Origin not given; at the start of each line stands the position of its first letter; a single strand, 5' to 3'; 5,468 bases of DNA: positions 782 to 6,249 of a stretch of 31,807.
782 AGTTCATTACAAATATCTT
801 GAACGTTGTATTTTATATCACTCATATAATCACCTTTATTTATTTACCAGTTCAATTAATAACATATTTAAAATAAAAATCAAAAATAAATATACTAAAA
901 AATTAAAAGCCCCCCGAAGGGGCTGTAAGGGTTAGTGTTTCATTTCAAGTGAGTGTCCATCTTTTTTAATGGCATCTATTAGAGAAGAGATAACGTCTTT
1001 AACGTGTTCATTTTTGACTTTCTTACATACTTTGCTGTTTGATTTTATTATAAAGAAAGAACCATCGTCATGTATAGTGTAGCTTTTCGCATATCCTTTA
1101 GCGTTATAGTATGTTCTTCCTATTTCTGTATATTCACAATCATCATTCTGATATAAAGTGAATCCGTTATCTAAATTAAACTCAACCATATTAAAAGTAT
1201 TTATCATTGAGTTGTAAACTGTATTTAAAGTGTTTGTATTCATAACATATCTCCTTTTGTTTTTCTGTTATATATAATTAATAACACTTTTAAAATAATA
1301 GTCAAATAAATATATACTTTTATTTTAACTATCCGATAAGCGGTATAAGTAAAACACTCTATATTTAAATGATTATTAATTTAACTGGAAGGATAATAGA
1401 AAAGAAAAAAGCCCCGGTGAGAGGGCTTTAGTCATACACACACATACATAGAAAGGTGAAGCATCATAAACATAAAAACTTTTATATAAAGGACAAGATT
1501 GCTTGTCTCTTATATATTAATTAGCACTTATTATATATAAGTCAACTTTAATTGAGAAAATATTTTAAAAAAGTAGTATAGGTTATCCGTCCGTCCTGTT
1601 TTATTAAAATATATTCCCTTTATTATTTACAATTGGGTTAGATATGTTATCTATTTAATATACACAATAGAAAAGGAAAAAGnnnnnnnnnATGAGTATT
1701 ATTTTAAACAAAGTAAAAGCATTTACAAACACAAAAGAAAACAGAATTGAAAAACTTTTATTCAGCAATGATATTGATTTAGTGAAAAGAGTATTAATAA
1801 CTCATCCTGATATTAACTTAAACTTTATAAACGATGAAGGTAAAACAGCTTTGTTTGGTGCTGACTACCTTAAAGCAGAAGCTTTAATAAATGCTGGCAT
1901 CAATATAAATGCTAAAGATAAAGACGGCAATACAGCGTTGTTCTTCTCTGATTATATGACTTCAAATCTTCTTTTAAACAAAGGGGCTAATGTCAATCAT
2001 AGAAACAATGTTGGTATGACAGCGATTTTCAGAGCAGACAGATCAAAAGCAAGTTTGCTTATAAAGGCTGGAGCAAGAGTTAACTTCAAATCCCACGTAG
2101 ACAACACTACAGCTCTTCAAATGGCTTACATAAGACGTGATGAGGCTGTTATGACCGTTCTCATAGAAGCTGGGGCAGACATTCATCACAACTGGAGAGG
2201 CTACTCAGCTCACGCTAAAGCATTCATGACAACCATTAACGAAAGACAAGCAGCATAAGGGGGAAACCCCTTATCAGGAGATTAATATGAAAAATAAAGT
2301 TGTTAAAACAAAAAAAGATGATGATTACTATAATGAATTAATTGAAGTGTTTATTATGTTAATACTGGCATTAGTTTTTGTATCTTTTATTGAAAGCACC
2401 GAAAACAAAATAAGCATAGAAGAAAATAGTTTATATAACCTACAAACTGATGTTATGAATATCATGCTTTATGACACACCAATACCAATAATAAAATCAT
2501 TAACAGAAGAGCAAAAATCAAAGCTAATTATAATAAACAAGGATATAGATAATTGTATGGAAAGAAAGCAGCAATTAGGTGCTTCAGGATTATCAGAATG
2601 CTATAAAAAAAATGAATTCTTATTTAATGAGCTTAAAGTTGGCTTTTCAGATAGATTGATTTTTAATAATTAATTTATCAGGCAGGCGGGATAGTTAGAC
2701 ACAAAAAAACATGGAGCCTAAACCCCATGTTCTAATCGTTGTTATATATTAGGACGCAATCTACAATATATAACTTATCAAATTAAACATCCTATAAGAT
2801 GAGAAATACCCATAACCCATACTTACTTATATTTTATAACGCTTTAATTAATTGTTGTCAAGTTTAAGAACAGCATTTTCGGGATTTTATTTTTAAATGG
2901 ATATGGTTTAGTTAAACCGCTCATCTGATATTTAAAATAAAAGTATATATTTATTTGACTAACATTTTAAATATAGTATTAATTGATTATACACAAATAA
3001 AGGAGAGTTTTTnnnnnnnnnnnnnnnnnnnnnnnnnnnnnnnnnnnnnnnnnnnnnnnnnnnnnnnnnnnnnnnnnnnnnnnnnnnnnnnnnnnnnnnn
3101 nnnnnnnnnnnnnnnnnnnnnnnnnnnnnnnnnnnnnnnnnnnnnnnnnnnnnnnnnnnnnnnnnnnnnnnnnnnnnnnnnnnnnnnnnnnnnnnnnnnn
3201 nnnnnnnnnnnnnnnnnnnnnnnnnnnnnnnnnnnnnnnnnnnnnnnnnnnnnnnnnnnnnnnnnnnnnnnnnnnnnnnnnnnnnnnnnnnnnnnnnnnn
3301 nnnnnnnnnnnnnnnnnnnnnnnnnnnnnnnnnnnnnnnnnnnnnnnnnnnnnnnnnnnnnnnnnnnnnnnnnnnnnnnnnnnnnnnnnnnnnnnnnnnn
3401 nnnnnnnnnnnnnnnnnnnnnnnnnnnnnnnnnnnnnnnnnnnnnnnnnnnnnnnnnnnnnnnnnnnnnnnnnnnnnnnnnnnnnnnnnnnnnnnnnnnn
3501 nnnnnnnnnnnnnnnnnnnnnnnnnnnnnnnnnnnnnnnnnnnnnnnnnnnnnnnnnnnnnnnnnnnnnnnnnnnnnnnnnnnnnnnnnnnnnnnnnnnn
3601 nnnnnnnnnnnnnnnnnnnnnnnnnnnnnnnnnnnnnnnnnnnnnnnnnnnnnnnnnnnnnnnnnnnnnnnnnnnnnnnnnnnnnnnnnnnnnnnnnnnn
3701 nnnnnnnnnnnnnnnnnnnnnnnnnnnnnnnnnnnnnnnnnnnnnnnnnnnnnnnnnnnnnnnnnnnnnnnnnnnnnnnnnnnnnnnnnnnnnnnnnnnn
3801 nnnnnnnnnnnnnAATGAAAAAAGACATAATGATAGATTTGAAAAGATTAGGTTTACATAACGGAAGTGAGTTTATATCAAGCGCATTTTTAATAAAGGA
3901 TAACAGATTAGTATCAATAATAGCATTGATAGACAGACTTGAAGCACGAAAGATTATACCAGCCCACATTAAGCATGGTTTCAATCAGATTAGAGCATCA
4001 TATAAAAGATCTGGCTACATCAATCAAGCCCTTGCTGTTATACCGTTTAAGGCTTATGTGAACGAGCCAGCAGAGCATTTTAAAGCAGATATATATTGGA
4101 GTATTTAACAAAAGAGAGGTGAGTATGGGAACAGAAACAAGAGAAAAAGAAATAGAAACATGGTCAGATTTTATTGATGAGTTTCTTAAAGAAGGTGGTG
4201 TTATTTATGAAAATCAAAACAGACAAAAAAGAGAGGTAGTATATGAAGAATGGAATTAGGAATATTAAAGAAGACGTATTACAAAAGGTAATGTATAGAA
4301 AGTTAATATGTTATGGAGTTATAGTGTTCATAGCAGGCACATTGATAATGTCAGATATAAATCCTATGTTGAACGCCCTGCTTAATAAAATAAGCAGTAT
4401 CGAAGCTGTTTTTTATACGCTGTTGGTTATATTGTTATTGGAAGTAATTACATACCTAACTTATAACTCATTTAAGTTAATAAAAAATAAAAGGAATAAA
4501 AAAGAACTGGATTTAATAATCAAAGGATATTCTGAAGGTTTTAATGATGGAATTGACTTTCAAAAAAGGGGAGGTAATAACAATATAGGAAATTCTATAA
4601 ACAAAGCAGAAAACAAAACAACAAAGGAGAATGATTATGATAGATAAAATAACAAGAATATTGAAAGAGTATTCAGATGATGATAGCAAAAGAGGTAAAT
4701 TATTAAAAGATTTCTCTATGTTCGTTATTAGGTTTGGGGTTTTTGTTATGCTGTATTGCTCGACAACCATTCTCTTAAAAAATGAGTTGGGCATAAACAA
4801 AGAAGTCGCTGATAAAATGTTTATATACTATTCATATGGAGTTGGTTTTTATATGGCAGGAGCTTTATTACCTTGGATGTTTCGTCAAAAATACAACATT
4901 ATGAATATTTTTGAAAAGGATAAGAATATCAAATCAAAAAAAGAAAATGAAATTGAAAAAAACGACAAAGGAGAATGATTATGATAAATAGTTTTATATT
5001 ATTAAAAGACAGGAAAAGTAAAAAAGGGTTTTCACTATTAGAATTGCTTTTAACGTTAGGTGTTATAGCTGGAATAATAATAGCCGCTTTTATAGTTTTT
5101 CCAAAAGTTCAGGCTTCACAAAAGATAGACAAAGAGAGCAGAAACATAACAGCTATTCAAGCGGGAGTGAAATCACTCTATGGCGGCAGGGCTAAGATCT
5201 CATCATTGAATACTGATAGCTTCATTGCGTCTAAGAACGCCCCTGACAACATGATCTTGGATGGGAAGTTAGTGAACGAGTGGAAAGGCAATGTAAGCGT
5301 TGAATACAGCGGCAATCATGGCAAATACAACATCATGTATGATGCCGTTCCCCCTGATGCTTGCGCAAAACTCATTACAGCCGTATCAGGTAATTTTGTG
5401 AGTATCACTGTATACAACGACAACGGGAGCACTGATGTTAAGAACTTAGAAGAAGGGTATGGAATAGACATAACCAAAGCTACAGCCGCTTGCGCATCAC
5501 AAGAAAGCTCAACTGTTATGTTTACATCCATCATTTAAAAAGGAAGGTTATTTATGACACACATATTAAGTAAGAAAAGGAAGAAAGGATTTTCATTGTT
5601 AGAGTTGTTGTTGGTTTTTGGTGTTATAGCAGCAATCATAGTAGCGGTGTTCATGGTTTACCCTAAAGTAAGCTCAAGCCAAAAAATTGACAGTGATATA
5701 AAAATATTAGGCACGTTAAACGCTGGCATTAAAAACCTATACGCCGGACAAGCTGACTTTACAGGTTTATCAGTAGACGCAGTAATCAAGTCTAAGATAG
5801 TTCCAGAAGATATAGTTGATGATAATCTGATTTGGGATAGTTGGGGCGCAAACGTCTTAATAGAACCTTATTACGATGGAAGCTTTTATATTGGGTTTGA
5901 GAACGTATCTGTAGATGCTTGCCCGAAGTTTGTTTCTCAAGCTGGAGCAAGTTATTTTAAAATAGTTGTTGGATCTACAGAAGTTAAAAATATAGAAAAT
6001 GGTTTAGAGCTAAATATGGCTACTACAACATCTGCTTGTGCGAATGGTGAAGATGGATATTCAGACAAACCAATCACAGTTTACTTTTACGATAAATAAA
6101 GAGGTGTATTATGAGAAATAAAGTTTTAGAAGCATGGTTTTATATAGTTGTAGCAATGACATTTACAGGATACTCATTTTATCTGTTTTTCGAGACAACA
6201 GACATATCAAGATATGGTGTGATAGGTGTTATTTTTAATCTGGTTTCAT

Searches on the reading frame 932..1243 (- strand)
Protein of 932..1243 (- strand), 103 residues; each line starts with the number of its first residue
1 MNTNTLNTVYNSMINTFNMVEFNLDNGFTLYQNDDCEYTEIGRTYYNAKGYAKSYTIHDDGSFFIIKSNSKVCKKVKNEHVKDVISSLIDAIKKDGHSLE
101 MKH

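Call 11: search_protein_families(library=pfam, proteins=[window:932-1243:-], max_evalue=0.01)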
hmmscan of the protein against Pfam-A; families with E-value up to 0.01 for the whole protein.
window:932-1243:- (103 aa): 1 family
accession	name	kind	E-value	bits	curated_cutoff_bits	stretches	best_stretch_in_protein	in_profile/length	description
PF03962.21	Mnd1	-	0.0072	17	23.5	0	58-90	6-41/60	Mnd1 HTH domain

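Call 49: search_protein_families(library=phrogs, proteins=[window:932-1243:-], max_evalue=0.01)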
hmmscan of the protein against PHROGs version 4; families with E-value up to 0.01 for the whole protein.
window:932-1243:- (103 aa): 0 families

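Call 50: search_protein_families(library=ncbifam, proteins=[window:932-1243:-], max_evalue=0.01)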
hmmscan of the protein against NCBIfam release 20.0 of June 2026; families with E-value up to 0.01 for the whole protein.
window:932-1243:- (103 aa): 0 families

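Call 63: find_homologous_proteins(query=window:932-1243:-, max_evalue=0.001)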
Query window:932-1243:- (103 aa): 7 proteins with E <= 0.001 among 9 candidates.
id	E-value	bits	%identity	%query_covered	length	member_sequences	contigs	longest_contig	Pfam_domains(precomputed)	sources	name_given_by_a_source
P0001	1.3e-60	220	98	100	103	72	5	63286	-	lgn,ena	-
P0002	1.7e-44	168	90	83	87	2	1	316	-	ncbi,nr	ncbi:TPA: hypothetical protein HFQ00_004906 [Escherichia coli]|nr:hypothetical protein [Escherichia 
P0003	8.8e-34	134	61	100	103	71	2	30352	-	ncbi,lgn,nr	ncbi:hypothetical protein U5D37_004588 [Salmonella enterica]|nr:hypothetical protein [Salmonella ent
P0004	1.6e-32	130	59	100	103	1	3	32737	-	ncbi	ncbi:hypothetical protein ACTEV1_004247 [Cronobacter sakazakii]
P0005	2.3e-21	94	61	75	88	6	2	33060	-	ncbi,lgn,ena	ncbi:hypothetical protein AAHB58_25945 [Enterobacter hormaechei]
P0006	4.9e-21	93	60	75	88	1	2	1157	-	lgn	-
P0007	3.5e-19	87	56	84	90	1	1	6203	-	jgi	jgi:hypothetical protein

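Call 64: search_solved_structures(query=window:932-1243:-, max_evalue=1)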
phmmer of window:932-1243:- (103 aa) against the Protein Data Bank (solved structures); distinct sequences matched with E-value up to 1: 7.
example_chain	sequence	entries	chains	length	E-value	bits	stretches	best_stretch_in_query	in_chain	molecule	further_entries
6h0n_A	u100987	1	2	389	0.099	16.3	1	2-73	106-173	UDP-D-apiose/UDP-D-xylose synthase 1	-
6h0p_A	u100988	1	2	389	0.099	16.3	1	2-73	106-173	UDP-D-apiose/UDP-D-xylose synthase 1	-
1yoz_A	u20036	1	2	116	0.12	16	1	15-95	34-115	Hypothetical protein AF0941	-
7o79_A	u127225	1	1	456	0.2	15.3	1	35-70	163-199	Poly(Beta-D-mannuronate) lyase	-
9bat_A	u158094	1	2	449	0.23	15.1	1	74-100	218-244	Lanosterol 14-alpha demethylase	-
7l7z_AAA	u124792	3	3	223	0.67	13.7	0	34-86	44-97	Putative acetyl transferase protein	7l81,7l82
7l7y_AAA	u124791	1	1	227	0.68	13.6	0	34-86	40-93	Putative acetyl transferase protein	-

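Call 66: find_encoding_contigs(protein=P0003, flank=10000, max_places=2)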
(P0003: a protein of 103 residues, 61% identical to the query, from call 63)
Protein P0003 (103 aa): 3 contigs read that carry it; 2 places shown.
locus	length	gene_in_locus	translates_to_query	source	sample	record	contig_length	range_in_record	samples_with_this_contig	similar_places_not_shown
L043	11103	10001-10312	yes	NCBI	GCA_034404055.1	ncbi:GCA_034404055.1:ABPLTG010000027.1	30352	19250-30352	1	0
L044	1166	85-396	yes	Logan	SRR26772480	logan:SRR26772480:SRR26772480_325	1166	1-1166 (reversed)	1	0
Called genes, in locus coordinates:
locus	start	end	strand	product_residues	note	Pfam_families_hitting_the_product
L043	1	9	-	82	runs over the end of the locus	-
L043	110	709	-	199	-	-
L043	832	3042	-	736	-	-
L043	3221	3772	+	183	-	-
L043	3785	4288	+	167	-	-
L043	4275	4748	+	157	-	-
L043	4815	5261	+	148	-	PF22470:Histone_HNS_N (weak), PF00816:Histone_HNS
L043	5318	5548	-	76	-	-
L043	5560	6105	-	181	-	PF05307:Bundlin, PF08805:PilS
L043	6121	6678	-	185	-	PF05307:Bundlin, PF08805:PilS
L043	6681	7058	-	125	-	-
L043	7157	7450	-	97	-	-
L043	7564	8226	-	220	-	-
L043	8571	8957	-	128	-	-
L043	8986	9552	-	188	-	-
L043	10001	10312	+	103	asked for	-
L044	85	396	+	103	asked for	-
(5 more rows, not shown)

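Call 67: find_encoding_contigs(protein=P0004, flank=10000, max_places=2)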
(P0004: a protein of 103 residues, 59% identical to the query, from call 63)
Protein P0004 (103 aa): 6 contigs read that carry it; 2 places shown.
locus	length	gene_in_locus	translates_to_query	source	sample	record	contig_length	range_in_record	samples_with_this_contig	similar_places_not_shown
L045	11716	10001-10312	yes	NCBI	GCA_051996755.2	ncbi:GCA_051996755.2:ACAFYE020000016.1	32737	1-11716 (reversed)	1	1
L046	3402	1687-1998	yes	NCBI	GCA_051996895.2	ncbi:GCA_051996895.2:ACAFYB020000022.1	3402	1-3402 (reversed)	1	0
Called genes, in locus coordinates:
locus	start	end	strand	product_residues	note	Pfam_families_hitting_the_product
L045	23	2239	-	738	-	-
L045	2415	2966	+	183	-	-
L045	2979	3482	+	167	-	-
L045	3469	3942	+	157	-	-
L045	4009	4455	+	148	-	PF22470:Histone_HNS_N (weak), PF00816:Histone_HNS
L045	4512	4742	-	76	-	-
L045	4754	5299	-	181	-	PF05307:Bundlin, PF08805:PilS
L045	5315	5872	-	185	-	PF05307:Bundlin, PF08805:PilS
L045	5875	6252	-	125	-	-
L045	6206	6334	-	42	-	-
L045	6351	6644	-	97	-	-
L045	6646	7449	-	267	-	-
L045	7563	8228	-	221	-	-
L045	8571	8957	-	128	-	-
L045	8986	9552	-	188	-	-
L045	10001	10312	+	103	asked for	-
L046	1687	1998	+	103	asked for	-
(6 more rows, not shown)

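Call 68: find_encoding_contigs(protein=P0005, flank=10000, max_places=2)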
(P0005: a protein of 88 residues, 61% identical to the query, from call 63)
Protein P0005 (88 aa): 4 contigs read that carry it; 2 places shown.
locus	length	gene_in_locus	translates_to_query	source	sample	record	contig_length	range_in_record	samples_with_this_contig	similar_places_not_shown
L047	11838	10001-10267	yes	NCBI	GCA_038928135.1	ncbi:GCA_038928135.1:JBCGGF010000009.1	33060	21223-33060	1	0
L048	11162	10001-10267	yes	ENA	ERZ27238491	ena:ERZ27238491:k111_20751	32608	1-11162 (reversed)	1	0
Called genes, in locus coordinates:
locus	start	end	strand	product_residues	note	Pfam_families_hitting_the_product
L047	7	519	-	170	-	-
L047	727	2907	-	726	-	-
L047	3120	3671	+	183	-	-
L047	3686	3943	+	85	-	-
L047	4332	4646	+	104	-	-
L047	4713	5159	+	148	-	PF22470:Histone_HNS_N (weak), PF00816:Histone_HNS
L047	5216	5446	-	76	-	-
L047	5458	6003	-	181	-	PF05307:Bundlin, PF08805:PilS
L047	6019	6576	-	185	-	PF05307:Bundlin, PF08805:PilS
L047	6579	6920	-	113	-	-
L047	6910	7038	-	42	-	-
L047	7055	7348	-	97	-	-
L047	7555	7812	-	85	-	-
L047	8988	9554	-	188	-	-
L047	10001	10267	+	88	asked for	-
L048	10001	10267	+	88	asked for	-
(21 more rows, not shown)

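Call 80: predict_structure(alignment_id=A5)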
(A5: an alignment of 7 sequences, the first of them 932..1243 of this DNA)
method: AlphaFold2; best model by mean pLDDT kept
length: 103 residues; sequences in the alignment: 7
mean_pLDDT: 69.7   pTM: 0.63
mean pLDDT of the five models: 69.7, 67.9, 67.2, 52.3, 35.7
residues with pLDDT >= 90: 2; 70-90: 57; 50-70: 25; < 50: 19
segments of 3 or more residues with pLDDT < 50: 1-7, 18-26, 101-103
pLDDT, mean of each block of 10 residues (from residue 1): 46 52 53 64 78 84 85 86 82 76 42
secondary structure, 60 per line:
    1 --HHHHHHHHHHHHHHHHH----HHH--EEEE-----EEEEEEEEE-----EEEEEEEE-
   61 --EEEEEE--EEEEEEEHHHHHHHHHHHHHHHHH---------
elements in order: H3-19 E29-32 E38-46 E52-59 E63-68 E71-77 H78-94

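Call 83: fold_search(model_id=the predicted structure, library=pdb)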
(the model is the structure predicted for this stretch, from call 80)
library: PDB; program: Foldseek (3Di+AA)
matches with E <= 10: 712; with E <= 0.001: 0
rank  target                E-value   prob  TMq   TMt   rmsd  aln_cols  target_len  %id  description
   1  3zqs_A                7.5e-02  0.87  0.45  0.29   4.3        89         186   12  Human FANCL central domain (released 2011-07-20)
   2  5wi2_A                1.3e-01  0.38  0.34  0.37  10.6        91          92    8  Crystal structure of the KA1 domain from human Chk1 (released 2017-10-04)
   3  3maz_A                1.5e-01  0.57  0.40  0.41   6.8        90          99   16  Crystal Structure of the Human BRDG1/STAP-1 SH2 Domain in Complex with the NTAL pTyr136 Peptide (released 2010-05-12)
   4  9ghe_V                1.8e-01  0.30  0.30  0.20   9.7       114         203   10  Staphylococcus aureus FusB bound to the small subunit of the Escherichia coli 70S ribosome (FusB-70S:SSU) (released 2025-03-26)
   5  6mj9                  2.4e-01  0.63  0.44  0.34   6.3       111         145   11  CRYSTAL STRUCTURE OF UBIQUITIN-CONJUGATING ENZYME FROM NAEGLERIA FOWLERI, APO FORM (released 2018-10-10)
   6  5uwb_A                2.4e-01  0.12  0.25  0.16  11.4       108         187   13  Re-refined 4FCZ: lipid-bound crystal structure of toluene-tolerance protein from Pseudomonas putida (released 2017-04-19)
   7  5wi2_B                2.5e-01  0.28  0.34  0.36  10.6        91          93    5  Crystal structure of the KA1 domain from human Chk1 (released 2017-10-04)
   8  7kzp_L                2.9e-01  0.47  0.42  0.16   4.3       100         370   13  Structure of the human Fanconi anaemia Core complex (released 2021-03-10)
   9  1ukf                  3.4e-01  0.82  0.41  0.25   3.2        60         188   13  Crystal Structure of Pseudomonas Avirulence Protein AvrPphB (released 2003-12-09)
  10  6t2o_BBB              3.6e-01  0.35  0.27  0.12  10.8        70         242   14  Prominent members of the human gut microbiota express endo-acting O-glycanases to initiate mucin breakdown (released 2020-07-08)
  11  4mdk_D                3.6e-01  0.33  0.39  0.29   5.8       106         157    9  Cdc34-ubiquitin-CC0651 complex (released 2013-12-11)
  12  4fcz_A                4.1e-01  0.09  0.25  0.16  11.3       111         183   14  Crystal Structure of Toluene-tolerance protein from Pseudomonas putida (strain KT2440), Northeast Structural Genomics  (released 2013-02-13)
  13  7kzp_M                4.4e-01  0.51  0.45  0.19   4.0        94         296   15  Structure of the human Fanconi anaemia Core complex (released 2021-03-10)
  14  2ob4                  4.6e-01  0.25  0.37  0.28   6.1       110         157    9  Human Ubiquitin-Conjugating Enzyme CDC34 (released 2006-12-26)
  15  6t2o_AAA              4.6e-01  0.23  0.27  0.12  13.2        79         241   13  Prominent members of the human gut microbiota express endo-acting O-glycanases to initiate mucin breakdown (released 2020-07-08)
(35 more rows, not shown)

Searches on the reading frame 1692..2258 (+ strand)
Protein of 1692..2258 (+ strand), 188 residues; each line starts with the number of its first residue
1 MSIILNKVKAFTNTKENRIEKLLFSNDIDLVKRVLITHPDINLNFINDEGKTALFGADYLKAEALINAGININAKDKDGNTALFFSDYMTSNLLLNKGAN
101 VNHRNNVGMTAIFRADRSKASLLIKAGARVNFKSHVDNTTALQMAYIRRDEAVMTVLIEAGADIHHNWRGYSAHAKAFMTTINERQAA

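Call 54: search_protein_families(library=pfam, proteins=[window:1692-2258:+], max_evalue=0.01)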
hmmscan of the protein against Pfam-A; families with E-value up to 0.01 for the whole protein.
window:1692-2258:+ (188 aa): 3 families
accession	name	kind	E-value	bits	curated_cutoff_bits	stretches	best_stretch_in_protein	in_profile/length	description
PF13637.12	Ank_4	-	4.8e-12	46.2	22.7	1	62-85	13-36/50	Ankyrin repeats (many copies)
PF12796.13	Ank_2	-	7.6e-11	42.9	27.3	2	92-166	14-88/90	Ankyrin repeats (3 copies)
PF00023.36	Ank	-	1.1e-06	29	21.1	0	78-106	1-33/33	Ankyrin repeat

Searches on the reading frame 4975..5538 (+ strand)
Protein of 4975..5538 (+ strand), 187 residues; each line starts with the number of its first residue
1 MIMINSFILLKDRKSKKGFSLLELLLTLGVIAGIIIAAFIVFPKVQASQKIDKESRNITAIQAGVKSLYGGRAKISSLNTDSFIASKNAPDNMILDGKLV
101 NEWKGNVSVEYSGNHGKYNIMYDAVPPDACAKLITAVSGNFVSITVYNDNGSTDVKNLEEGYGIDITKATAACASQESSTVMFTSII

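Call 54: search_protein_families(library=pfam, proteins=[window:4975-5538:+], max_evalue=0.01)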
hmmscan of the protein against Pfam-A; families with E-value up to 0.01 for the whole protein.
window:4975-5538:+ (187 aa): 3 families
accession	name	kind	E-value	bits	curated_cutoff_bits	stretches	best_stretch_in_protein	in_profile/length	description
PF08805.16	PilS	-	6.4e-21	75.3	22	1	49-185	2-137/138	PilS N terminal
PF05307.16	Bundlin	-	2.1e-08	35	22.3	1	49-175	7-135/151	Bundlin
PF07963.17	N_methyl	-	0.0032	17.4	21.2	1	13-32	1-20/27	Prokaryotic N-terminal methylation motif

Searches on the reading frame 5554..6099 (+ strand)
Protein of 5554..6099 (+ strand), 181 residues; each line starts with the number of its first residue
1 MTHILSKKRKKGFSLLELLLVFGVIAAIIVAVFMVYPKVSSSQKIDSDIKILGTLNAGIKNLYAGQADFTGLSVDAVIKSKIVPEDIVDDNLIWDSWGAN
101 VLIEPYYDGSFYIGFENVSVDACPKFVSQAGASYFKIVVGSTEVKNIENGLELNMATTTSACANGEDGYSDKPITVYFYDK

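Call 54: search_protein_families(library=pfam, proteins=[window:5554-6099:+], max_evalue=0.01)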
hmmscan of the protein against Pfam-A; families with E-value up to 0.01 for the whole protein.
window:5554-6099:+ (181 aa): 3 families
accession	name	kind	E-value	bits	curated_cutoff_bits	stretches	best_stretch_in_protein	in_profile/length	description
PF08805.16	PilS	-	2.7e-15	57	22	1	49-167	8-130/138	PilS N terminal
PF05307.16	Bundlin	-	1.3e-14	55.2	22.3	1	40-172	4-143/151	Bundlin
PF07963.17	N_methyl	-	3.7e-05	23.6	21.2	1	7-33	1-27/27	Prokaryotic N-terminal methylation motif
